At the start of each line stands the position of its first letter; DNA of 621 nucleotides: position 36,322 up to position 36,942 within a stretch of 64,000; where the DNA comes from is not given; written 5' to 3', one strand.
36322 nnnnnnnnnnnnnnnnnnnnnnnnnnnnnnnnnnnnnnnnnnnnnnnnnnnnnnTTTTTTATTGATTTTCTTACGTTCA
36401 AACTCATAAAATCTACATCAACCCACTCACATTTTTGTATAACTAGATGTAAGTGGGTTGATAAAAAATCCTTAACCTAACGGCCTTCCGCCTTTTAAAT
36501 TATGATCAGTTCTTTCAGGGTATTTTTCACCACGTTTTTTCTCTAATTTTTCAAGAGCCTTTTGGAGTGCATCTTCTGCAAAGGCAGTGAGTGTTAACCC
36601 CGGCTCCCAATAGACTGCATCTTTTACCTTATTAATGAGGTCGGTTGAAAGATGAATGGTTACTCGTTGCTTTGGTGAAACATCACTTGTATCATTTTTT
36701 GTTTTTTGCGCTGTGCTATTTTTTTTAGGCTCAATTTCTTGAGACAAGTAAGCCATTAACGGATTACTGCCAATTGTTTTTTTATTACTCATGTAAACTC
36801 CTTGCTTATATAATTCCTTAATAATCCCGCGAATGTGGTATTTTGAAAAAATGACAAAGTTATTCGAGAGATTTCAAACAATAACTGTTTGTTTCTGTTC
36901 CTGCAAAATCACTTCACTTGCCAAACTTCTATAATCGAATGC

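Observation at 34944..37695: Plasmid-style maintenance cluster in a chromosomal context: LigD-Pol, Phd/RelE and ParA with a small RHH partner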

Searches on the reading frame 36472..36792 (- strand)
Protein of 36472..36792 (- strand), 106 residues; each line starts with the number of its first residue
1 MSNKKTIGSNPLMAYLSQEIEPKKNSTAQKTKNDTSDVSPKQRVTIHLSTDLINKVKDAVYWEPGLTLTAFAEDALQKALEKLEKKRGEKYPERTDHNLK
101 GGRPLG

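Call 3: search_protein_families(library=pfam, proteins=[window:36472-36792:-], max_evalue=0.01)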
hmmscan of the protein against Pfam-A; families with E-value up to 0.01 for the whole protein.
window:36472-36792:- (106 aa): 0 families

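Call 4: search_protein_families(library=ncbifam, proteins=[window:36472-36792:-], max_evalue=0.01)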
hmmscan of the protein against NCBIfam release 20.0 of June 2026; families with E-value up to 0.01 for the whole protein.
window:36472-36792:- (106 aa): 0 families

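Call 8: find_encoding_contigs(protein=window:36472-36792:-, flank=10000, max_places=6)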
Protein window:36472-36792:- (106 aa): 4 contigs read that carry it; 2 places shown.
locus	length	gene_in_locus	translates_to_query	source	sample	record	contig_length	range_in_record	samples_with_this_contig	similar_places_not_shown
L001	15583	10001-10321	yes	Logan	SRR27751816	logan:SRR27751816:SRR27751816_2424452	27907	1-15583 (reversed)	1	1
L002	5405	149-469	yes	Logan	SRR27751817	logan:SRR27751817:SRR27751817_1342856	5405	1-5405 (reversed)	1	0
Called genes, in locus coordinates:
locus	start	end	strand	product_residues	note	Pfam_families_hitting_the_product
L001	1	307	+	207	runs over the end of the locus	-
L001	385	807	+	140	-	-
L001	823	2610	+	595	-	-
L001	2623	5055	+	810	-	PF00756:Esterase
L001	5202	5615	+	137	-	-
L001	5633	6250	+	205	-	-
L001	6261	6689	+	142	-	-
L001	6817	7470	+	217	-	-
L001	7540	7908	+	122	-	-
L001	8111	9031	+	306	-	-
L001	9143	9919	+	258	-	PF00142:Fer4_NifH, PF01656:CbiA, PF02374:ArsA_ATPase (weak), PF06564:CBP_BcsQ, PF09140:MipZ (weak), PF10609:ParA, PF13614:AAA_31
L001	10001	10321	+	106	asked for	-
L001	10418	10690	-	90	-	PF05016:ParE_toxin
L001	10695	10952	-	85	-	PF18506:RelB-like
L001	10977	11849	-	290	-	PF21686:LigD_Prim-Pol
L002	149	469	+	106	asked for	-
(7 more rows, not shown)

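Call 9: find_homologous_proteins(query=window:36472-36792:-, max_evalue=0.01)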
Query window:36472-36792:- (106 aa): 64 proteins with E <= 0.01 among 66 candidates.
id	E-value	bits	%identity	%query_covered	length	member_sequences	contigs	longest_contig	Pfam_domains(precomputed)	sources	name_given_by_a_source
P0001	9.9e-63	226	100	100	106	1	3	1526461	-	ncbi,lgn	ncbi:MAG: hypothetical protein AB7F19_04750 [Candidatus Babeliales bacterium]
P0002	2.6e-47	177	79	99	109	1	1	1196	-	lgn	-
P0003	2.8e-47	177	79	100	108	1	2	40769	-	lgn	-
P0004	2.9e-47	177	80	100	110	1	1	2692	-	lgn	-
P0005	5.4e-47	176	80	100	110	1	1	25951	-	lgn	-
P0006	2.8e-45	170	77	100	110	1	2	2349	-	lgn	-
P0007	4.7e-45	170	80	97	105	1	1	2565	-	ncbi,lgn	-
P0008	2.5e-44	167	77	100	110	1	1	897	-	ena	-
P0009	5.8e-42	160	74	100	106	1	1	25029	-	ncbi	-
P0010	1.3e-40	156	70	100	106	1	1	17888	-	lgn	-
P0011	4.2e-39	151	70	100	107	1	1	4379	-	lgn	-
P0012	9.8e-39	150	70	100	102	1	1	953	-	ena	-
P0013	2.2e-34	136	63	100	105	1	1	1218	-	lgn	-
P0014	5.5e-34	134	63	100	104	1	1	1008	-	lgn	-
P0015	3.0e-33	132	61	99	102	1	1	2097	-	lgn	-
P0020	2.5e-31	126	60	99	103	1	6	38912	-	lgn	-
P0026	7.3e-29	118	59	95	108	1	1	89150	-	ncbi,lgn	ncbi:MAG: hypothetical protein WD055_05390 [Candidatus Dependentiae bacterium]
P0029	1.7e-28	117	59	99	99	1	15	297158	-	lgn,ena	-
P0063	5.2e-20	89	45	96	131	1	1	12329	-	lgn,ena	-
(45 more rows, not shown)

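Call 13: search_solved_structures(query=A1, max_evalue=10, show_alignments=3)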
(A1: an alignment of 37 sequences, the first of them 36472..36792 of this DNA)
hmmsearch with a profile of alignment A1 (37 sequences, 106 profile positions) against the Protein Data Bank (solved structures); distinct sequences matched with E-value up to 10: 1.
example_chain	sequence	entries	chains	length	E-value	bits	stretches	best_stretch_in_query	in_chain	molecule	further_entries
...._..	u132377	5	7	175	1.1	12.6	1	69-96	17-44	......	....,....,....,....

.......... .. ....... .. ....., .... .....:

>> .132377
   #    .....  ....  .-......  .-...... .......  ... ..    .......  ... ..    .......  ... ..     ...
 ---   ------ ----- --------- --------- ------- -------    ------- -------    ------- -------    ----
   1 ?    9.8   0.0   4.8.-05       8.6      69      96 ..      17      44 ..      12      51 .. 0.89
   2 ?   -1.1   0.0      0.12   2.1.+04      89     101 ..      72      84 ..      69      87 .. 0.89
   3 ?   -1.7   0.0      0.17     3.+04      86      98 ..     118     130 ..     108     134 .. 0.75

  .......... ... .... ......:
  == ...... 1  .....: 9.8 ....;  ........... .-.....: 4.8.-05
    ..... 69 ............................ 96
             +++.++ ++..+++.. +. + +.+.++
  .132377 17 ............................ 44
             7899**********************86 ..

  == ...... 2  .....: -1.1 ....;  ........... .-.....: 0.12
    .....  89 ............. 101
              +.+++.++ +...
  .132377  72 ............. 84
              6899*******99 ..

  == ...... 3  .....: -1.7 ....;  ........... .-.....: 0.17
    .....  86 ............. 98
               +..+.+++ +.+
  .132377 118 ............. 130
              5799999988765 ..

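Call 15: find_encoding_contigs(protein=P0029, flank=8000, max_places=2)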
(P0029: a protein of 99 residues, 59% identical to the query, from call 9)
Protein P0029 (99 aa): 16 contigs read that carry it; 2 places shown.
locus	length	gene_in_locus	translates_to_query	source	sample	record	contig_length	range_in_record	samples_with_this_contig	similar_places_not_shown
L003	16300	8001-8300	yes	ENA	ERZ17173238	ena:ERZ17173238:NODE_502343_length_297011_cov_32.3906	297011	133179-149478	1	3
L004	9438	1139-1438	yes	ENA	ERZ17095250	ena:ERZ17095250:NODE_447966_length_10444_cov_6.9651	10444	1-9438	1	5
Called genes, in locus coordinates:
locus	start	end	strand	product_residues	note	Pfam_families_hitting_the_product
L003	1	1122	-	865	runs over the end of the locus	PF01411:tRNA-synt_2c, PF07973:tRNA_SAD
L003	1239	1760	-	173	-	PF26217:GDPGP1_N (weak), PF04677:CwfJ_C_1, PF11969:DcpS_C (weak), PF01230:HIT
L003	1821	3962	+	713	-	PF00107:ADH_zinc_N, PF01408:GFO_IDH_MocA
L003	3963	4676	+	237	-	PF00535:Glycos_transf_2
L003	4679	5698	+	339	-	PF00483:NTP_transferase, PF12804:NTP_transf_3, PF22640:ManC_GMP_beta-helix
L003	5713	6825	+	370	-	PF01370:Epimerase, PF04321:RmlD_sub_bind, PF16363:GDP_Man_Dehyd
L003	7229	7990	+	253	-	PF00142:Fer4_NifH, PF01656:CbiA, PF02374:ArsA_ATPase (weak), PF06564:CBP_BcsQ, PF09140:MipZ, PF10609:ParA, PF13614:AAA_31, PF03029:ATP_bind_1 (weak), +2 more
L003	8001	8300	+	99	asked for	-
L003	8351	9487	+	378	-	PF13567:DUF4131, PF03772:Competence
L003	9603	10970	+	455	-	PF03415:Peptidase_C11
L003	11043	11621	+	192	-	PF03167:UDG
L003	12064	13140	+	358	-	PF08529:NusA_N, PF13184:KH_NusA_1st, PF00013:KH_1 (faint), PF26594:KH_NusA_2nd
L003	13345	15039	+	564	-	PF04760:IF2_N, PF03193:RsgA_GTPase (faint), PF16897:MMR_HSR1_Xtn (faint), PF00009:GTP_EFTU, PF00071:Ras (faint), PF01926:MMR_HSR1, PF22042:EF-G_D2, PF11987:IF-2, +1 more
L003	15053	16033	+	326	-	PF00953:Glycos_transf_4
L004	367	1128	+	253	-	PF00142:Fer4_NifH, PF01656:CbiA, PF02374:ArsA_ATPase (weak), PF06564:CBP_BcsQ, PF09140:MipZ, PF10609:ParA, PF13614:AAA_31, PF03029:ATP_bind_1 (weak), +2 more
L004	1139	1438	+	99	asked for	-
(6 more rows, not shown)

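Call 16: find_encoding_contigs(protein=P0026, flank=8000, max_places=2)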
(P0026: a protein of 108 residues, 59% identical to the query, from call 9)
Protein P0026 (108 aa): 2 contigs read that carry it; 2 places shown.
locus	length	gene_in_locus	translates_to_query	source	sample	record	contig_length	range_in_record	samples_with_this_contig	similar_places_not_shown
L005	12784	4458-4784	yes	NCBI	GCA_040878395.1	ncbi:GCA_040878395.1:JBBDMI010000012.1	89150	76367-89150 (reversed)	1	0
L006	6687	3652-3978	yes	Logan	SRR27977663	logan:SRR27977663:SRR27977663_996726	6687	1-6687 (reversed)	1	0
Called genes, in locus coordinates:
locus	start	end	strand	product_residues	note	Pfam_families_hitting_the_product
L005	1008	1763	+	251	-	PF01784:DUF34_NIF3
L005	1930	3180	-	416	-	PF02812:ELFV_dehydrog_N, PF00208:ELFV_dehydrog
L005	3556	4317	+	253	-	PF00142:Fer4_NifH, PF01656:CbiA, PF02374:ArsA_ATPase, PF06564:CBP_BcsQ, PF09140:MipZ, PF10609:ParA, PF13614:AAA_31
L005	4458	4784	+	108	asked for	-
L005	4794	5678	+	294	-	PF09587:PGA_cap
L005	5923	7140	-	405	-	PF00375:SDF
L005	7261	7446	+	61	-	-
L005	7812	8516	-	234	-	-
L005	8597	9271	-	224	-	-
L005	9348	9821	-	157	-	PF03073:TspO_MBR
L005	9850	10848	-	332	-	-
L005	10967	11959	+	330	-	PF01266:DAO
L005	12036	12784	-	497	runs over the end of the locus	PF00756:Esterase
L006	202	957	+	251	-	PF01784:DUF34_NIF3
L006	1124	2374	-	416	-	PF02812:ELFV_dehydrog_N, PF00208:ELFV_dehydrog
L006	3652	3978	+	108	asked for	-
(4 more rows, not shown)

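Call 17: find_encoding_contigs(protein=P0063, flank=8000, max_places=2)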
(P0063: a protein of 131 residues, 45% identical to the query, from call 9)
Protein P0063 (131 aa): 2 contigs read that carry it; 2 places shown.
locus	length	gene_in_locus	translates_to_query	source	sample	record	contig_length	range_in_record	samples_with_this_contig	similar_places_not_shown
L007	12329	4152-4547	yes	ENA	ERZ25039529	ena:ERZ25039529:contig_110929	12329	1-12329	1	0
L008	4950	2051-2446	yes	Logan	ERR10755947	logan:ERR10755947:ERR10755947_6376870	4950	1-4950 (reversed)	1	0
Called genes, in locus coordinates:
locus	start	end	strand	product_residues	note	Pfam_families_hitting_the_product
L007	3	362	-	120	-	?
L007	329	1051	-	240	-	PF00270:DEAD, PF04851:ResIII, PF18766:SWI2_SNF2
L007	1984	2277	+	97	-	-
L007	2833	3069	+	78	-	-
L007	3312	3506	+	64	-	PF10609:ParA (weak), PF00142:Fer4_NifH, PF02374:ArsA_ATPase (weak), PF09140:MipZ, PF13614:AAA_31, PF01656:CbiA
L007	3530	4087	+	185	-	PF01656:CbiA (weak), PF13614:AAA_31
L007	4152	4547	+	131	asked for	-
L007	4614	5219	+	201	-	-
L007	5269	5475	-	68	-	-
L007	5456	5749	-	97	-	-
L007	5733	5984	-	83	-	-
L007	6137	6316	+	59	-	-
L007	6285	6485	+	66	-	-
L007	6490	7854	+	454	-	PF00589:Phage_integrase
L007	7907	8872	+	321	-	PF01807:Zn_ribbon_DnaG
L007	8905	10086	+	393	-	PF13481:AAA_25, PF03796:DnaB_C, PF06745:ATPase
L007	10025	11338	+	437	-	-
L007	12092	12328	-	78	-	?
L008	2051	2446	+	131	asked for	-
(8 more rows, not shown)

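Call 18: find_encoding_contigs(protein=P0020, flank=8000, max_places=2)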
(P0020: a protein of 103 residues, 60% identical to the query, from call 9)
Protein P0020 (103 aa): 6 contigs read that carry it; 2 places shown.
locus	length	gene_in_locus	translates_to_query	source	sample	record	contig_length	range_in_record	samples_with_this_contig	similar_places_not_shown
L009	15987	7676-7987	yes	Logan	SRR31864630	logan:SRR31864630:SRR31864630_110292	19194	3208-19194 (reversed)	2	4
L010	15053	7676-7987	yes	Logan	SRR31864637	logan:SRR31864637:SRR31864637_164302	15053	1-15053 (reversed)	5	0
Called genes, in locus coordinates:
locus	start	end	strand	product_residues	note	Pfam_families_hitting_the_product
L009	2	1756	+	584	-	?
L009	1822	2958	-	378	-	PF13439:Glyco_transf_4, PF13477:Glyco_trans_4_2, PF13579:Glyco_trans_4_4, PF20706:GT4-conflict (weak), PF00534:Glycos_transf_1, PF13692:Glyco_trans_1_4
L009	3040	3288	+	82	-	-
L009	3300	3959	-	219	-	PF00923:TAL_FSA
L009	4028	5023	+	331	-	-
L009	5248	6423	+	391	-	-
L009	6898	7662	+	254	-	PF00142:Fer4_NifH (faint), PF01656:CbiA, PF02374:ArsA_ATPase, PF06564:CBP_BcsQ, PF07015:VirC1 (faint), PF09140:MipZ, PF10609:ParA, PF13614:AAA_31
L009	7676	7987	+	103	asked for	-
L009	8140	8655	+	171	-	PF00023:Ank (faint), PF12796:Ank_2, PF13606:Ank_3 (faint), PF13857:Ank_5 (weak), PF13637:Ank_4 (weak)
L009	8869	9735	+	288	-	PF01297:ZnuA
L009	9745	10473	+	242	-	PF00005:ABC_tran, PF13304:AAA_21 (faint)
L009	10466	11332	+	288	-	PF00950:ABC-3, PF01032:FecCD (weak)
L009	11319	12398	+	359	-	PF00950:ABC-3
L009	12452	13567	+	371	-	-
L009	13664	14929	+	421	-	-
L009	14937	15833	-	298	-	PF21686:LigD_Prim-Pol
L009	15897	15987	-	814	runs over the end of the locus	PF00133:tRNA-synt_1, PF09334:tRNA-synt_1g, PF13603:tRNA-synt_1_2, PF00133:tRNA-synt_1, PF08264:Anticodon_1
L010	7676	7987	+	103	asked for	-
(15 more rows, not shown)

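Call 19: predict_structure(alignment_id=A1)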
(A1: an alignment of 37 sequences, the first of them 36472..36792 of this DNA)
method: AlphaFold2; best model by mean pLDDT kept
length: 106 residues; sequences in the alignment: 37
mean_pLDDT: 66.5   pTM: 0.35
mean pLDDT of the five models: 66.5, 66.2, 65.2, 63.1, 61.0
residues with pLDDT >= 90: 0; 70-90: 49; 50-70: 37; < 50: 20
segments of 3 or more residues with pLDDT < 50: 1-3, 21-36
pLDDT, mean of each block of 10 residues (from residue 1): 51 59 39 49 80 84 78 86 83 61 58
secondary structure, 60 per line:
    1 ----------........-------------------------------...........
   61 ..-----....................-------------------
elements in order: H11-18 H50-62 H68-87

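Call 23: fold_search(model_id=the predicted structure, library=pdb)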
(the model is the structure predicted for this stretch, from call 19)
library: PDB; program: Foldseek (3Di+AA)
matches with E <= 10: 9; with E <= 0.001: 0
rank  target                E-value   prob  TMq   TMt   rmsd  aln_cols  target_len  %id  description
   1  7b93_E                3.6e+00  0.10  0.23  0.13   8.9        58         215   16  Cryo-EM structure of mitochondrial complex I from Mus musculus inhibited by IACS-2858 at 3.0 A (released 2021-05-26)
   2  6gyg_B                4.1e+00  0.18  0.30  0.49   5.9        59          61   17  X-ray structure of the apo form of the establishement gene regulator Reg576 of the G+ plasmid p576 (released 2018-10-17)
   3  9smf_E                6.3e+00  0.06  0.23  0.13  11.4        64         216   16  Reduced bovine complex I in lipid nanodisc, NADH-active-Q10 (released 2026-03-18)
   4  7r47_E                7.2e+00  0.04  0.23  0.13   9.0        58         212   16  Bovine complex I in the presence of IM1761092, deactive class iii (Composite map) (released 2023-02-08)
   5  7r5a_D                7.7e+00  0.15  0.32  0.61   2.6        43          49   19  Vibrio cholera ParD2:ParE2 antitoxin:toxin complex (released 2022-04-27)
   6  7ak5_E                7.7e+00  0.06  0.23  0.13   8.7        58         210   16  Cryo-EM structure of respiratory complex I in the deactive state from Mus musculus at 3.2 A (released 2021-02-03)
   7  7qsk_E                7.7e+00  0.06  0.23  0.13   8.9        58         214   16  Bovine complex I in lipid nanodisc, Active-Q10 (released 2022-05-25)
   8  8c24_E                8.9e+00  0.20  0.37  0.70   2.0        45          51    9  ParDE1 toxin-antitoxin complex from Mycobacterium tuberculosis (rv1960c-rv1959c) (released 2023-12-20)
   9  7vp3_C                8.9e+00  0.10  0.37  0.56   7.8        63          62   17  Structure of a transcription factor and DNA complex (released 2022-10-19)

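Call 25: search_protein_families(library=pfam, alignment_id=A1, max_evalue=10)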
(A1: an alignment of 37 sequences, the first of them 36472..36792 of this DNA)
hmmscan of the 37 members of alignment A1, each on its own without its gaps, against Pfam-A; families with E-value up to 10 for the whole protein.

A. member 1, window:36472-36792:- (106 aa): 2 families
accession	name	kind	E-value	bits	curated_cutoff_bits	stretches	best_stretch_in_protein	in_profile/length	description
PF03763.18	Remorin_C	-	0.056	13.7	29.7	1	70-90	38-58/107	Remorin, C-terminal region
PF14384.12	BrnA_antitoxin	-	0.081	13.8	26.1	1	33-58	26-51/68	BrnA antitoxin of type II toxin-antitoxin system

B. families by the number of members that match (of 37 scanned): 20 families
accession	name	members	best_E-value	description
PF14384.12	BrnA_antitoxin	15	0.012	BrnA antitoxin of type II toxin-antitoxin system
PF25297.1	DUF7878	5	0.061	Domain of unknown function (DUF7878)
PF01402.27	RHH_1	5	0.075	Ribbon-helix-helix protein, copG family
PF06894.17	Phage_TAC_2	4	0.021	Bacteriophage lambda tail assembly chaperone, TAC, protein G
PF04277.18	OAD_gamma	1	0.0094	Oxaloacetate decarboxylase, gamma chain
PF07197.17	DUF1409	1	0.021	Protein of unknown function (DUF1409)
PF18643.7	RE_BsaWI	1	0.033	BsaWI restriction endonuclease type 2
PF07878.17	RHH_5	1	0.035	CopG-like RHH_1 or ribbon-helix-helix domain, RHH_5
PF04748.18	Polysacc_deac_2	1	0.04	Divergent polysaccharide deacetylase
PF06375.16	AP3D1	1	0.041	AP-3 complex subunit delta-1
PF12441.14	CopG_antitoxin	1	0.042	CopG antitoxin of type II toxin-antitoxin system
PF03763.18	Remorin_C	1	0.056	Remorin, C-terminal region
PF22913.1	NBAS_11th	1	0.058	NBAS subunit of NRZ tethering complex, C-terminal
PF20639.2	Rrn6_K-rich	1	0.082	RRN6, K-rich C-terminal domain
PF09140.17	MipZ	1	0.089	ATPase MipZ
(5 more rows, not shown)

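Call 35: search_protein_representatives(alignment_id=A1)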
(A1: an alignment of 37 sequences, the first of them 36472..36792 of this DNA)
Query: 37 sequences, 106 profile positions. Proteins with E-value up to 0.001 (for the whole library): 1305; up to 1e-10: 453; up to 1e-30: 21. The best 150 are listed.
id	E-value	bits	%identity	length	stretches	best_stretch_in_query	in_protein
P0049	3.0e-41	156.0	-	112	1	2-106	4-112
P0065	1.2e-37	144.4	-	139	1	1-106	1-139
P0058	1.7e-36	140.7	-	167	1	1-106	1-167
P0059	4.4e-36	139.4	-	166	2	23-106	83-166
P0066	7.8e-36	138.6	-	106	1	2-106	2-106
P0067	8.4e-36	138.5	-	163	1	3-106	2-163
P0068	1.7e-35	137.5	-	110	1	1-106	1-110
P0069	2.8e-35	136.8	-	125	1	2-105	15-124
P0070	4.1e-35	136.2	-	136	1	3-106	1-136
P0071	1.1e-34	134.9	-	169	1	2-106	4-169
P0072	1.4e-34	134.6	-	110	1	1-106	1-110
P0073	2.0e-34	134.0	-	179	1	2-105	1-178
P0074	5.3e-34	132.7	-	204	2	31-106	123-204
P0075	1.7e-33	131.0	-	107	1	1-105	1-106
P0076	2.2e-33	130.7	-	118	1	2-106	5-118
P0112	6.7e-23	97.0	-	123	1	26-106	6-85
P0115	1.2e-22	96.2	-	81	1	35-105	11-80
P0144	9.7e-21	90.0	-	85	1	33-106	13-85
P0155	1.2e-19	86.6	-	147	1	36-106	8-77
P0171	2.2e-18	82.5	-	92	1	27-105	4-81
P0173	3.4e-18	81.9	-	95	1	28-105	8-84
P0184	9.1e-18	80.5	-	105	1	40-104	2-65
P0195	2.9e-17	78.8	-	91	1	34-106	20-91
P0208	5.8e-17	77.9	-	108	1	39-105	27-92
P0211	7.8e-17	77.5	-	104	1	28-106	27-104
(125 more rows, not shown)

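Call 37: list_cluster_members(proteins=[P0112, P0115, P0144, P0155, P0171, P0173, P0184, P0195, P0208, P0211])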
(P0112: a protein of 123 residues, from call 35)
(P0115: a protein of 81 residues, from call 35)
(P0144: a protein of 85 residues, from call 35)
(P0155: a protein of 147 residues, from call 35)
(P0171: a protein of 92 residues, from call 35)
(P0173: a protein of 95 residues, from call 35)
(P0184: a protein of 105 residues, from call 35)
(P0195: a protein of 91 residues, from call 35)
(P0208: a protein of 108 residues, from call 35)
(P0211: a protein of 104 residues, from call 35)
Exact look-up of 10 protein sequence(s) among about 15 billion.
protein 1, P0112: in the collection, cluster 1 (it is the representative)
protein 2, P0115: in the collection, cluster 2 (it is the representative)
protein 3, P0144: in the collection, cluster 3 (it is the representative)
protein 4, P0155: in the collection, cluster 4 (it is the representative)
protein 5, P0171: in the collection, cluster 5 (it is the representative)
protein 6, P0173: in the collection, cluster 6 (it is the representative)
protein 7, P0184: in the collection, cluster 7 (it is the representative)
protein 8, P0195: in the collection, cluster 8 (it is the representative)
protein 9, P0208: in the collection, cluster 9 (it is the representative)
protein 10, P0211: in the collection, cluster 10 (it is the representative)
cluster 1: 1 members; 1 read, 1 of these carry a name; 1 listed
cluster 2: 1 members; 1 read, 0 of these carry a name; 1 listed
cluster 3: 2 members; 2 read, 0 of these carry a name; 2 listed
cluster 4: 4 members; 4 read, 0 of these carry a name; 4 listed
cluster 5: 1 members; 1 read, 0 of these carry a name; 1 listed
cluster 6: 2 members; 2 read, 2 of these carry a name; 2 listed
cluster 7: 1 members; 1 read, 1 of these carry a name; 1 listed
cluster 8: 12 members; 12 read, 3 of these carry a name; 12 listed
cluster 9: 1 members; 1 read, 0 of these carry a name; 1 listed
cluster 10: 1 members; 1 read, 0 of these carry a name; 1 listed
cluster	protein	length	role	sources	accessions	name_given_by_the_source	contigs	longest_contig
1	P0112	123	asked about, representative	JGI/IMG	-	hypothetical protein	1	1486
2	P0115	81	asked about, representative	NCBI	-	-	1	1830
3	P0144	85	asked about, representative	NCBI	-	-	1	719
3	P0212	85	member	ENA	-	-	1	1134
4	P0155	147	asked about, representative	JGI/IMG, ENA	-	-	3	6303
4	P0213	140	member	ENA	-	-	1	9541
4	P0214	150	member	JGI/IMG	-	-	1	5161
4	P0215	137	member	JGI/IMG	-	-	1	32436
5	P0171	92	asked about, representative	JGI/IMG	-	-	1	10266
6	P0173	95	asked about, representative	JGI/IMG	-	hypothetical protein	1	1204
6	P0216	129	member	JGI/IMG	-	hypothetical protein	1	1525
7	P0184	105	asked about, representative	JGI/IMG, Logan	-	predicted DNA-binding protein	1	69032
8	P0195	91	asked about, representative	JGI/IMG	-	hypothetical protein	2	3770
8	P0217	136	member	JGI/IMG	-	hypothetical protein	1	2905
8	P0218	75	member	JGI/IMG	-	hypothetical protein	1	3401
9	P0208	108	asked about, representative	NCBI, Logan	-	-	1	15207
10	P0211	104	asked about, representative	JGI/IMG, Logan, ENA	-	-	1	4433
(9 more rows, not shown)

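Call 38: find_encoding_contigs(protein=P0115, flank=6000, max_places=2)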
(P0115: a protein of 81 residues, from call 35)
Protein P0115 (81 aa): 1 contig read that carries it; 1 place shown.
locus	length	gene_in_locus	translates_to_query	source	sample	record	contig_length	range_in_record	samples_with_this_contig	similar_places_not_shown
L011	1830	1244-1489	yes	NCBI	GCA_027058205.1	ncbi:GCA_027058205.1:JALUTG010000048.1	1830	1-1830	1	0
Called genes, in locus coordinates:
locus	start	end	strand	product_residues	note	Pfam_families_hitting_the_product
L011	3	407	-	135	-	?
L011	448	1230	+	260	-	PF00142:Fer4_NifH (faint), PF01656:CbiA, PF06564:CBP_BcsQ (weak), PF09140:MipZ, PF13614:AAA_31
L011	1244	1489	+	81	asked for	-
